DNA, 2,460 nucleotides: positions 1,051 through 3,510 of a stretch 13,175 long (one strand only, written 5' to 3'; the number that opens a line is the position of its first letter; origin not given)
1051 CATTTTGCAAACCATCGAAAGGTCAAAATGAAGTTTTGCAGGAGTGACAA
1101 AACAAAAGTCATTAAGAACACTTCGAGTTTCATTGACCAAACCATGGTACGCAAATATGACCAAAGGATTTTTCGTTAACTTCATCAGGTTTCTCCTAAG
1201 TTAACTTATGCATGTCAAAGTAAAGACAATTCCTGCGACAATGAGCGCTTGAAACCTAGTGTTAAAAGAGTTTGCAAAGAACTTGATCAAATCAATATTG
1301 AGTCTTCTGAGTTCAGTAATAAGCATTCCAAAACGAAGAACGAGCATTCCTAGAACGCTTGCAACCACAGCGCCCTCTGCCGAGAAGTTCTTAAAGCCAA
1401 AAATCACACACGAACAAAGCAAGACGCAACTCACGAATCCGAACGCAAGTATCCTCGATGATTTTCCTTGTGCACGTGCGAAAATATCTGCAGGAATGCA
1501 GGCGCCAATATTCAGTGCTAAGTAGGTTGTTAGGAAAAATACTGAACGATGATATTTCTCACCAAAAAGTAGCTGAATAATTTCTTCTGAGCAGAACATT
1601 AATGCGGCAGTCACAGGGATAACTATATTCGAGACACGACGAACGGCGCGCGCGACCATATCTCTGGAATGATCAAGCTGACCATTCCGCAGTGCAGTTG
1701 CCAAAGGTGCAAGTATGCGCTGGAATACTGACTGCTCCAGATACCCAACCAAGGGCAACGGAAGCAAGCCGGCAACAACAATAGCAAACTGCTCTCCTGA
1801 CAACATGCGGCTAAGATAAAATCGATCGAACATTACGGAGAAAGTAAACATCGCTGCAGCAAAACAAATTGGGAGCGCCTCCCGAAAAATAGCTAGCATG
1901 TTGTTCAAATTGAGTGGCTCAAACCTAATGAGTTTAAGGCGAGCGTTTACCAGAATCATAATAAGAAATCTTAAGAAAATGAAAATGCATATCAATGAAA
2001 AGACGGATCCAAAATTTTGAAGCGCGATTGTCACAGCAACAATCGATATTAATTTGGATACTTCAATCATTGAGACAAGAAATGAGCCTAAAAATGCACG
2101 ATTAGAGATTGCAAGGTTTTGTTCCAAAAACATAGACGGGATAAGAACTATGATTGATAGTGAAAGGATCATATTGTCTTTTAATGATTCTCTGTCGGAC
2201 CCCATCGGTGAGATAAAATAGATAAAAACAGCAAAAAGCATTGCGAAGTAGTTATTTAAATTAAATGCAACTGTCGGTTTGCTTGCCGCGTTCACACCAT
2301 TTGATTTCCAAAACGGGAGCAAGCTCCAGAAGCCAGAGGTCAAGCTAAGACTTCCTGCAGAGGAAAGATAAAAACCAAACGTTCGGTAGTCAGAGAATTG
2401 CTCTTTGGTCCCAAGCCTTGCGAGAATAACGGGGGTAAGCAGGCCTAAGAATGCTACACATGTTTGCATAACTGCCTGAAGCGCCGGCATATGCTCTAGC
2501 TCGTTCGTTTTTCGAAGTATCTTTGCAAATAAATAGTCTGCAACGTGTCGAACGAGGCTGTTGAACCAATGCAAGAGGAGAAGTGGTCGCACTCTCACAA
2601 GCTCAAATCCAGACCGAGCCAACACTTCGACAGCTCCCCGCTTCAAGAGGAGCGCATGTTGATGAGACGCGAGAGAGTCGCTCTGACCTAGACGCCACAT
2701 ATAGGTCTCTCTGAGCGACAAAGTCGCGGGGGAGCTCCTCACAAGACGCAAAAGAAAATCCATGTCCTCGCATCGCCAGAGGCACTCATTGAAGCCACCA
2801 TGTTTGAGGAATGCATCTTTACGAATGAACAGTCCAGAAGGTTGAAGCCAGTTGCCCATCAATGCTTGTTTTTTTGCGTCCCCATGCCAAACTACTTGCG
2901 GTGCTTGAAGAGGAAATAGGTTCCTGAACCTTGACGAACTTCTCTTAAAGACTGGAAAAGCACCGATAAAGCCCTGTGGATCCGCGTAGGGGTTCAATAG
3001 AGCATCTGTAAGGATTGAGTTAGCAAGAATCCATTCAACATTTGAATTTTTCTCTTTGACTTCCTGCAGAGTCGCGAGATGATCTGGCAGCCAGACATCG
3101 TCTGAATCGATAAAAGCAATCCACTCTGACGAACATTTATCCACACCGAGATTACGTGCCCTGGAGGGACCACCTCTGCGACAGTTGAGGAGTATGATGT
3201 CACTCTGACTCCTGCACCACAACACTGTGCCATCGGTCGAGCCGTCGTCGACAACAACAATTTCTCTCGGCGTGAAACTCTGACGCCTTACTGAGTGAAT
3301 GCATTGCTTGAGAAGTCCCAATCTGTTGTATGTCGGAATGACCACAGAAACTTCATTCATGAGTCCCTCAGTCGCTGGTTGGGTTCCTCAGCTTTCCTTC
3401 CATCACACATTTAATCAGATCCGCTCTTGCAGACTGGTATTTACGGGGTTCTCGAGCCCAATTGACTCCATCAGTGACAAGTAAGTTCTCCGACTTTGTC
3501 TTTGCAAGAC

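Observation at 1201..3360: GT2 glycosyltransferase fused in-frame to a Wzx/MOP-like multi-spanning flippase domain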

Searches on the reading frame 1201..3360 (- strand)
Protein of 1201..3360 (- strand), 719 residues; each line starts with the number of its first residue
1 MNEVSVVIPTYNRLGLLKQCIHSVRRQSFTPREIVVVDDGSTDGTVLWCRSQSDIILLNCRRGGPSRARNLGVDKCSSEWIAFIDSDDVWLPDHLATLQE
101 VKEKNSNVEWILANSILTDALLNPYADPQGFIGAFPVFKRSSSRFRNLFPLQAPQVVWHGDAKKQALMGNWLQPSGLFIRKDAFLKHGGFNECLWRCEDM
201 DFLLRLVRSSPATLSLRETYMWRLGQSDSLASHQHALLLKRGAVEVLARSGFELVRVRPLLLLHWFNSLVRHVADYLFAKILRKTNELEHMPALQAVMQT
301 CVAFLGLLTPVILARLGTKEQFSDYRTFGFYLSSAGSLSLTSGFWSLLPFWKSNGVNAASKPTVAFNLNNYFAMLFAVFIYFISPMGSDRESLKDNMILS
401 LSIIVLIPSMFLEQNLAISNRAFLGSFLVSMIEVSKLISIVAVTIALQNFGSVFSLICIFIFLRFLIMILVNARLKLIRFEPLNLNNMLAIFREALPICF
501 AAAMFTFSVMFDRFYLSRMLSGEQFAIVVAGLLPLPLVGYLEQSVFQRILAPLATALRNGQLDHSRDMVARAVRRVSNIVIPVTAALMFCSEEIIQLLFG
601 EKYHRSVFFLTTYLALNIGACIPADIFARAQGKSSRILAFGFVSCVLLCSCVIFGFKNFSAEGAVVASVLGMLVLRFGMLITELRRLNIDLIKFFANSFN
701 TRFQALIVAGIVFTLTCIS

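Call 5: search_protein_families(library=pfam, proteins=[window:1201-3360:-], max_evalue=0.01)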
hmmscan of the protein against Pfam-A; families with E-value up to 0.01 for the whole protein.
window:1201-3360:- (719 aa): 5 families
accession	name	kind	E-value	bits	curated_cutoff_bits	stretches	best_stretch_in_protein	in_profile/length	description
PF00535.33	Glycos_transf_2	-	9.8e-30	104.1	23.3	1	5-105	1-106/168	Glycosyl transferase family 2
PF10111.15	Glyco_tranf_2_2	-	2.1e-14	54.1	27.3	1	5-210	1-203/276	Glycosyltransferase like family 2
PF13440.11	Polysacc_synt_3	-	7.1e-11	42.3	23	1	313-607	2-292/293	Polysaccharide biosynthesis protein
PF13641.12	Glyco_tranf_2_3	-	1.1e-09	39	27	1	4-98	3-107/230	Glycosyltransferase like family 2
PF13704.12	Glyco_tranf_2_4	-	5.6e-05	24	27.5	1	17-90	7-85/98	Glycosyl transferase family 2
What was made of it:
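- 2686..3360 (-): GT-A fold family-2 glycosyltransferase domain, aa 1-225. The nucleotide-binding D38-D39, the DXD motif D85-S-D-D88 (nt 3097-3108) and the E198-D199 'CEDMD' motif are all invariant in the family. Pfam PF00535 E 1e-29 and PF10111 aa 5-210 (call 5).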

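Call 6: search_protein_families(library=ncbifam, proteins=[window:1201-3360:-], max_evalue=0.01)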
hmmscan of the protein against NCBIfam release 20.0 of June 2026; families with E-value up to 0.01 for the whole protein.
window:1201-3360:- (719 aa): 22 families
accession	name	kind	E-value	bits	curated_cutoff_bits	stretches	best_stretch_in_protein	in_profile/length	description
NF041875.1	EPS_EpsD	equivalog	5.7e-23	81.8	370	1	4-105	1-107/325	exopolysaccharide biosynthesis glycosyltransferase EpsD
TIGR03965.1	mycofact_glyco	equivalog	1.7e-20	73.4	280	1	2-98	74-179/467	mycofactocin biosynthesis glycosyltransferase MftF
NF047683.1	TeichurnBiosyTuaG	equivalog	6e-18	65.4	400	1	3-104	7-113/252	teichuronic acid biosynthesis protein TuaG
NF007482.0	PRK10073.1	equivalog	1.1e-17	64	423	1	2-105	6-113/334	glycosyltransferase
NF050050.1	ProtGlycPglI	equivalog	6e-17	62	500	1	2-118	2-122/306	GalNAc(5)-diNAcBac-PP-undecaprenol beta-1,3-glucosyltransferase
TIGR04283.1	glyco_like_mftF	equivalog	3.3e-15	56.3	182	1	4-104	1-99/221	TIGR04283 family arsenosugar biosynthesis glycosyltransferase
TIGR04017.1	WcaA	equivalog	3.7e-10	39.9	495.75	1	4-128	7-134/279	colanic acid biosynthesis glycosyltransferase WcaA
NF007453.0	PRK10018.1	equivalog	6e-10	39.2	382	1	4-129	8-136/280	colanic acid biosynthesis glycosyltransferase WcaA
NF038299.1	EPS_HpsN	equivalog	1.3e-09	37.5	425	1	3-108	2-112/317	hormogonium polysaccharide biosynthesis glycosyltransferase HpsN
NF041394.1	GtaseAglG_Halo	equivalog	6.2e-09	35.5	440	1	3-107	2-112/304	glucosyl-dolichyl phosphate glucuronosyltransferase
TIGR03937.1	PgaC_IcaA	equivalog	2.3e-08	33.4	422.3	1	2-96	45-144/407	poly-beta-1,6-N-acetyl-D-glucosamine synthase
TIGR03111.1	glyc2_xrt_Gpos1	hypoth_equivalog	5.2e-08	32.1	363.95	1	3-119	50-172/439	TIGR03111 family XrtG-associated glycosyltransferase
NF038302.1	EPS_HpsE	equivalog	5.7e-08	32.1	300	1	3-106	2-115/307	hormogonium polysaccharide biosynthesis glycosyltransferase HpsE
NF045692.1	OglycostaseCruG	equivalog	2e-07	30.3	600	1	2-48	41-87/386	2'-O-glycosyltransferase CruG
TIGR04195.1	S_glycosyl_SunS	equivalog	3.2e-06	26.2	350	1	7-94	62-147/421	SunS family peptide S-glycosyltransferase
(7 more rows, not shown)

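Call 7: find_homologous_proteins(query=window:1201-3360:-, max_evalue=0.00001)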
Query window:1201-3360:- (719 aa): 612 proteins with E <= 0.00001 among 8000 candidates; the best 120 are listed.
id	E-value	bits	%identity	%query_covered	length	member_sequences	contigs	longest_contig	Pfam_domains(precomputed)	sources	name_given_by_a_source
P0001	0.0e+0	1420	99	90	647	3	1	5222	PF10111.15,PF13440.12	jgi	jgi:O-antigen/teichoic acid export membrane protein/GT2 family glycosyltransferase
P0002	0.0e+0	1058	66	100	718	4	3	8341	PF10111.15,PF13641.13,PF00535.33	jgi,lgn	jgi:glycosyltransferase involved in cell wall biosynthesis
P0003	1.3e-221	756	50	100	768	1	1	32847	PF10111.15,PF13641.13,PF13440.12,PF00535.33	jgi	jgi:GT2 family glycosyltransferase/O-antigen/teichoic acid export membrane protein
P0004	2.3e-210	719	47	99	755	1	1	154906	PF10111.15,PF13641.13,PF00535.33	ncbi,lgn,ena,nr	ncbi:MAG: glycosyltransferase [Proteobacteria bacterium]|nr:glycosyltransferase [Pseudomonadota bact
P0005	3.3e-210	718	48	98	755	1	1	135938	PF10111.15,PF13641.13,PF00535.33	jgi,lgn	jgi:GT2 family glycosyltransferase/O-antigen/teichoic acid export membrane protein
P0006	9.7e-209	713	47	97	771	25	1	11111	PF10111.15,PF13641.13,PF00535.33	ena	-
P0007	4.8e-197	675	45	99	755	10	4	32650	PF10111.15,PF13641.13,PF00535.33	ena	-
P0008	3.3e-168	579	42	95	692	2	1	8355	PF10111.15,PF13641.13,PF00535.33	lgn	-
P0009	1.5e-156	541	40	100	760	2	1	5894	PF10111.15,PF13641.13,PF13440.12,PF00535.33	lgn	-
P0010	2.3e-152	527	40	97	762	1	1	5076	PF10111.15,PF13641.13,PF00535.33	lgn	-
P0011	6.7e-152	525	38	96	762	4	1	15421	PF10111.15,PF13641.13,PF00535.33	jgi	jgi:O-antigen/teichoic acid export membrane protein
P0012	1.4e-151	524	40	96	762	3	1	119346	PF10111.15,PF13641.13,PF00535.33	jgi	-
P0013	5.3e-150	519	38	97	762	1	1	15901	PF10111.15,PF13641.13,PF00535.33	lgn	-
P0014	1.1e-147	512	39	95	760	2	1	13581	PF10111.15,PF13641.13,PF00535.33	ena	-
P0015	1.1e-147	512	41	97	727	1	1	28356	PF10111.15,PF13641.13,PF03023.20,PF00535.33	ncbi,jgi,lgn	ncbi:MAG: hypothetical protein RIR26_1811 [Pseudomonadota bacterium]|jgi:GT2 family glycosyltransfer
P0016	9.9e-144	498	40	95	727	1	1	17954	PF10111.15,PF13641.13,PF03023.20,PF00535.33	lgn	-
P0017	1.1e-142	495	37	96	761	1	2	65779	PF01943.23,PF10111.15,PF13641.13,PF01554.24,PF00535.33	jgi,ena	jgi:O-antigen/teichoic acid export membrane protein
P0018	4.4e-45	172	40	13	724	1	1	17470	PF10111.15,PF13506.14,PF13641.13,PF00535.33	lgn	-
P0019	1.1e-41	161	31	30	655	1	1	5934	PF10111.15,PF13506.14,PF13641.13,PF00535.33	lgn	-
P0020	2.3e-38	150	33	30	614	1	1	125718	PF13632.13,PF03071.22,PF10111.15,PF13641.13,PF00535.33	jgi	jgi:glycosyltransferase involved in cell wall biosynthesis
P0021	4.3e-37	146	34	29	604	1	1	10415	PF10111.15,PF13641.13,PF00535.33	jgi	jgi:glycosyltransferase involved in cell wall biosynthesis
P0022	5.4e-35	139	49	13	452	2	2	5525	PF10111.15,PF13641.13,PF00535.33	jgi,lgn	jgi:glycosyltransferase involved in cell wall biosynthesis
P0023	2.1e-32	131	35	29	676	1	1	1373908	PF10111.15,PF13506.14,PF13641.13,PF00535.33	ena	-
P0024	5.0e-32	129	30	32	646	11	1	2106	PF10111.15,PF13506.14,PF13641.13,PF00535.33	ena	-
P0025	1.5e-31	128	31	29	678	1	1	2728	PF10111.15,PF13506.14,PF13641.13,PF00535.33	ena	-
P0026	7.4e-31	125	34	18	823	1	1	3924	PF10111.15,PF13641.13,PF00535.33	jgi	jgi:glycosyltransferase involved in cell wall biosynthesis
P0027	8.0e-31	125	49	13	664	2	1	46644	PF13632.13,PF10111.15,PF13506.14,PF13641.13,PF00535.33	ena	-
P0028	1.1e-30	125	29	29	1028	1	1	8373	PF13712.13,PF13632.13,PF10111.15,PF13506.14,PF13641.13,PF00535.33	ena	-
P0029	7.9e-30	122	31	29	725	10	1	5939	PF13632.13,PF10111.15,PF13641.13,PF00535.33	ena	-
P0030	7.4e-29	119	34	24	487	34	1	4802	PF10111.15,PF13641.13,PF00535.33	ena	-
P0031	2.3e-28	117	47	13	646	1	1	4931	PF10111.15,PF13641.13,PF00535.33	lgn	-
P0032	3.1e-28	117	35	29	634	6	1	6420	PF10111.15,PF13641.13,PF00535.33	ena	-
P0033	4.4e-28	116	43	13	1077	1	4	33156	PF13632.13,PF10111.15,PF13641.13,PF00535.33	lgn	-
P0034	5.8e-28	116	31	28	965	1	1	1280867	PF13632.13,PF10111.15,PF13506.14,PF13641.13,PF00535.33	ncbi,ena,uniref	ncbi:glycosyltransferase family 2 protein [Candidatus Leptofilum sp.]|uniref:glycosyltransferase fam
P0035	6.6e-28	116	33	29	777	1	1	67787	PF10111.15,PF13641.13,PF00535.33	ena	-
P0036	1.8e-27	114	26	28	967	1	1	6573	PF13632.13,PF10111.15,PF13506.14,PF13641.13,PF00535.33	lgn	-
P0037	2.1e-27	114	35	33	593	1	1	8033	PF13632.13,PF10111.15,PF13641.13,PF00535.33,PF02709.21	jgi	jgi:glycosyltransferase involved in cell wall biosynthesis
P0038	2.2e-27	114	51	13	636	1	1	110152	PF10111.15,PF13641.13,PF00535.33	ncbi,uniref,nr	ncbi:glycosyltransferase [uncultured Jannaschia sp.]|uniref:glycosyltransferase n=1 Tax=uncultured J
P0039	2.4e-27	114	38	13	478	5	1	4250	PF10111.15,PF13641.13,PF00535.33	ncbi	-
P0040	3.2e-27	113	43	13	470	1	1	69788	PF10111.15,PF13641.13,PF00535.33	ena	-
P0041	5.4e-27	113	29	29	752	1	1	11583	PF10111.15,PF13641.13,PF00535.33,PF08242.19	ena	-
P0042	5.8e-27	113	38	15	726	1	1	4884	PF10111.15,PF13641.13,PF00535.33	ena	-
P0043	6.0e-27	113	33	29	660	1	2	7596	PF10111.15,PF13641.13,PF00535.33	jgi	jgi:glycosyltransferase involved in cell wall biosynthesis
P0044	6.5e-27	112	44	13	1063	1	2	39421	PF13632.13,PF10111.15,PF13506.14,PF13641.13,PF00535.33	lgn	-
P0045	7.6e-27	112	27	34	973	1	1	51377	PF13632.13,PF10111.15,PF13641.13,PF00535.33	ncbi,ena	-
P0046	7.7e-27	112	29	28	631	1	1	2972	PF13632.13,PF10111.15,PF13641.13,PF00535.33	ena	-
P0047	8.0e-27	112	30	29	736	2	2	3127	PF10111.15,PF13641.13,PF00535.33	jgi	jgi:glycosyltransferase involved in cell wall biosynthesis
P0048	8.0e-27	112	32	28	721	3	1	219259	PF13632.13,PF10111.15,PF13506.14,PF13641.13,PF00535.33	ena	-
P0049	1.5e-26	111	41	13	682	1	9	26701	PF10111.15,PF13641.13,PF00535.33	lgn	-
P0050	1.8e-26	111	29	28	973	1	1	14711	PF13632.13,PF10111.15,PF13506.14,PF13641.13,PF00535.33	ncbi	-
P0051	1.9e-26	111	41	13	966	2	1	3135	PF13632.13,PF10111.15,PF13641.13,PF00535.33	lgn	-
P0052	2.3e-26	111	29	34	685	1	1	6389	PF10111.15,PF13641.13,PF00535.33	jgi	jgi:glycosyltransferase involved in cell wall biosynthesis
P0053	2.5e-26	110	30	28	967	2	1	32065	PF13632.13,PF10111.15,PF13641.13,PF00535.33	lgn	-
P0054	4.3e-26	110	29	28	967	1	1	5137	PF13632.13,PF10111.15,PF13641.13,PF00535.33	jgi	jgi:glycosyltransferase involved in cell wall biosynthesis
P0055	5.6e-26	109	28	29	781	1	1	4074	PF10111.15,PF13641.13,PF00535.33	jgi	jgi:glycosyltransferase involved in cell wall biosynthesis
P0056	6.2e-26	109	39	16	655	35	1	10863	PF10111.15,PF13641.13,PF00535.33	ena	-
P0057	6.4e-26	109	32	28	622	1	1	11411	PF10111.15,PF13506.14,PF13641.13,PF00535.33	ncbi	-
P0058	6.4e-26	109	29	28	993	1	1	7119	PF13632.13,PF10111.15,PF13506.14,PF13641.13,PF00535.33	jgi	jgi:glycosyltransferase involved in cell wall biosynthesis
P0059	7.0e-26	109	32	29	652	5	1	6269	PF10111.15,PF13641.13,PF00535.33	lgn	-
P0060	1.4e-25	108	44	14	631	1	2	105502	PF03071.22,PF10111.15,PF13641.13,PF00535.33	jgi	jgi:glycosyltransferase involved in cell wall biosynthesis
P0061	1.5e-25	108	43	13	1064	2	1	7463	PF13632.13,PF10111.15,PF13641.13,PF00535.33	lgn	-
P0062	2.4e-25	107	29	28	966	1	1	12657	PF13632.13,PF10111.15,PF13506.14,PF13641.13,PF00535.33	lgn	-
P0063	2.4e-25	107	45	13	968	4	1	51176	PF13632.13,PF10111.15,PF13641.13,PF00535.33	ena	-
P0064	2.9e-25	107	39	13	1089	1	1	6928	PF13632.13,PF10111.15,PF13641.13,PF00535.33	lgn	-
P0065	4.6e-25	106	31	28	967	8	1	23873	PF13632.13,PF10111.15,PF13641.13,PF00535.33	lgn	-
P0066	5.1e-25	106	33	27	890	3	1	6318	PF10111.15,PF13506.14,PF13641.13,PF00535.33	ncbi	-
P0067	5.7e-25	106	44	13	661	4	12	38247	PF10111.15,PF13506.14,PF13641.13,PF00535.33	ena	-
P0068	6.2e-25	106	33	29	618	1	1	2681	PF10111.15,PF13641.13,PF00535.33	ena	-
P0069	8.7e-25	105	34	38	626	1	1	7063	PF10111.15,PF13641.13,PF00535.33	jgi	jgi:glycosyltransferase involved in cell wall biosynthesis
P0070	9.2e-25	105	32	28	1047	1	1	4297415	PF10111.15,PF13641.13,PF00534.27,PF13579.13,PF13524.13,PF13439.13,PF00535.33,PF20706.4,PF13692.13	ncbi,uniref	ncbi:glycosyltransferase [Blastococcus montanus]|uniref:glycosyltransferase n=1 Tax=Blastococcus mon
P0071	2.0e-24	104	42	12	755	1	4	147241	PF10111.15,PF13641.13,PF00535.33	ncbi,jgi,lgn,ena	-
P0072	2.2e-24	104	48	13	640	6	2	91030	PF10111.15,PF13641.13,PF00535.33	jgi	jgi:glycosyltransferase involved in cell wall biosynthesis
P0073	2.2e-24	104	29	28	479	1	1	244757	PF10111.15,PF13641.13,PF00535.33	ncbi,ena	-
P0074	2.5e-24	104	29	28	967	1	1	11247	PF13632.13,PF10111.15,PF13641.13,PF00535.33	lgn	-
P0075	4.3e-24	103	29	29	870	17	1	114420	PF10111.15,PF13641.13,PF00535.33,PF08242.19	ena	-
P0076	4.9e-24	103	31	28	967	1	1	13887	PF13632.13,PF10111.15,PF13641.13,PF00535.33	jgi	jgi:glycosyltransferase involved in cell wall biosynthesis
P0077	5.0e-24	103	29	29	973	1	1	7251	PF13632.13,PF10111.15,PF13506.14,PF13641.13,PF00535.33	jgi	jgi:glycosyltransferase involved in cell wall biosynthesis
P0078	7.3e-24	102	43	13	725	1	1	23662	PF10111.15,PF13641.13,PF00535.33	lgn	-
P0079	1.2e-23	102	27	29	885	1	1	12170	PF10111.15,PF13506.14,PF13641.13,PF00535.33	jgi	jgi:glycosyltransferase involved in cell wall biosynthesis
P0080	1.2e-23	102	33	29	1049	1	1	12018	PF13632.13,PF10111.15,PF13641.13,PF00534.27,PF13579.13,PF13524.13,PF13439.13,PF00535.33,PF20706.4,PF13692.13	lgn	-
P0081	1.3e-23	101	47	13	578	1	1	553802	PF10111.15,PF13641.13,PF00535.33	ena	-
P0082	1.7e-23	101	32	17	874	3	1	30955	PF10111.15,PF13506.14,PF13641.13,PF00535.33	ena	-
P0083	1.7e-23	101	42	13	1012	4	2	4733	PF10111.15,PF13641.13,PF00535.33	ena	-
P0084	1.8e-23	101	43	16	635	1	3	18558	PF10111.15,PF13641.13,PF00535.33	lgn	-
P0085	2.0e-23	101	46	13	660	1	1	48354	PF10111.15,PF13641.13,PF00535.33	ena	-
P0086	2.3e-23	101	36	13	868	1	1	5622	PF10111.15,PF13641.13,PF00535.33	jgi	-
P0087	3.0e-23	100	44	13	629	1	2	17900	PF10111.15,PF13506.14,PF13641.13,PF00535.33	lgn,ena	-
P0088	3.3e-23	100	43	12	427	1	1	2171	PF10111.15,PF13641.13,PF00535.33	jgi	jgi:glycosyltransferase involved in cell wall biosynthesis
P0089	3.4e-23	100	33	16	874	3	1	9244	PF10111.15,PF13641.13,PF00535.33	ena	-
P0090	4.8e-23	100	47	12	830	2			PF10111.15,PF13506.14,PF13641.13,PF00535.33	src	-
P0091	8.5e-23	99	34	32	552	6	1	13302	PF00483.30,PF10111.15,PF13641.13,PF00535.33,PF12804.14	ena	-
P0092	1.0e-22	99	31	29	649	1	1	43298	PF13632.13,PF10111.15,PF13506.14,PF13641.13,PF00535.33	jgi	jgi:glycosyltransferase involved in cell wall biosynthesis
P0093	1.1e-22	98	36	30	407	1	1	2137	PF10111.15,PF13641.13,PF00535.33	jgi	jgi:hypothetical protein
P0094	5.4e-22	96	25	55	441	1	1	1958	PF10111.15,PF13641.13,PF00535.33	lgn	-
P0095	7.1e-22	96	32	29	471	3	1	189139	PF10111.15,PF13641.13,PF00535.33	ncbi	ncbi:glycosyltransferase family 2 protein [Helicobacter sp. T3_23-1056]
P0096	7.4e-22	96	32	33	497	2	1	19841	PF10111.15,PF13641.13,PF01048.27,PF00535.33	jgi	jgi:glycosyltransferase involved in cell wall biosynthesis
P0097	1.4e-21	95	41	19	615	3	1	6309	PF13632.13,PF10111.15,PF13641.13,PF00535.33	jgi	jgi:glycosyltransferase involved in cell wall biosynthesis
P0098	1.6e-21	95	47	12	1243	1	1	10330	PF13632.13,PF10111.15,PF13641.13,PF00534.27,PF13524.13,PF00535.33,PF20706.4,PF13692.13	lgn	-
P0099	1.9e-21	94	43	13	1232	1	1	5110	PF13632.13,PF10111.15,PF13641.13,PF00535.33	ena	-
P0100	2.1e-21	94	32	35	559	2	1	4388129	PF10111.15,PF13641.13,PF01048.27,PF00535.33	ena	-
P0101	2.8e-21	94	33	29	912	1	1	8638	PF13632.13,PF10111.15,PF13641.13,PF00535.33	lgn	-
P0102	3.2e-21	94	36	29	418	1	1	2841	PF10111.15,PF13506.14,PF13641.13,PF00535.33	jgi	jgi:glycosyltransferase involved in cell wall biosynthesis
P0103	6.0e-21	93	33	29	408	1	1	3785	PF13632.13,PF10111.15,PF13641.13,PF00535.33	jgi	-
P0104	8.4e-21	92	34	28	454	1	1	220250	PF10111.15,PF13641.13,PF00535.33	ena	-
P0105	8.4e-21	92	38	14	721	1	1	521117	PF10111.15,PF13641.13,PF00535.33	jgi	jgi:glycosyltransferase involved in cell wall biosynthesis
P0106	1.2e-20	92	35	28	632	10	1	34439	PF13632.13,PF10111.15,PF13641.13,PF00535.33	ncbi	-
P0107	1.8e-20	91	53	13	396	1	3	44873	PF10111.15,PF13641.13,PF00535.33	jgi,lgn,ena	jgi:glycosyltransferase involved in cell wall biosynthesis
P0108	2.0e-20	91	32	29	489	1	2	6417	PF10111.15,PF13641.13,PF01048.27,PF00535.33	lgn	-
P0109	2.1e-20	91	36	28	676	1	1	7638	PF13632.13,PF10111.15,PF13641.13,PF00535.33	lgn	-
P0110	2.5e-20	91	45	13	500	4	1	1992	PF10111.15,PF13641.13,PF00535.33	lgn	-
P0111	3.2e-20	90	30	28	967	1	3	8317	PF10111.15,PF13641.13,PF00535.33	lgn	-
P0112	3.2e-20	90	31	35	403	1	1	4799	PF10111.15,PF13641.13,PF00535.33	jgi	jgi:glycosyltransferase involved in cell wall biosynthesis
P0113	3.6e-20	90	30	34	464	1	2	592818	PF10111.15,PF13641.13,PF00535.33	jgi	jgi:glycosyltransferase involved in cell wall biosynthesis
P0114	4.4e-20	90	34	17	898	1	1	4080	PF10111.15,PF13641.13,PF00535.33,PF02709.21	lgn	-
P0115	4.5e-20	90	45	13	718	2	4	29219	PF10111.15,PF13641.13,PF00535.33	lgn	-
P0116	5.5e-20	90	43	13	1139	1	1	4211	PF13712.13,PF10111.15,PF13641.13,PF00534.27,PF13524.13,PF00535.33,PF20706.4,PF13692.13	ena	-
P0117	6.1e-20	89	28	38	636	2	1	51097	PF03071.22,PF10111.15,PF13641.13,PF00535.33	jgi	jgi:glycosyltransferase involved in cell wall biosynthesis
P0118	6.2e-20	89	33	29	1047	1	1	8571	PF10111.15,PF13641.13,PF00534.27,PF13477.13,PF13579.13,PF13439.13,PF00535.33,PF20706.4,PF13692.13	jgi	jgi:O-antigen biosynthesis protein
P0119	1.0e-19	89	27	34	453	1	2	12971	PF10111.15,PF13641.13,PF00535.33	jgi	jgi:GT2 family glycosyltransferase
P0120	2.1e-19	88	28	29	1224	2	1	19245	PF10111.15,PF13641.13,PF00535.33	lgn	-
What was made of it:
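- Tried and rejected: They score only 98 and 65 bits against the fused GT2 domain, less than many unrelated GT2 proteins (up to 172 bits, call 7).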
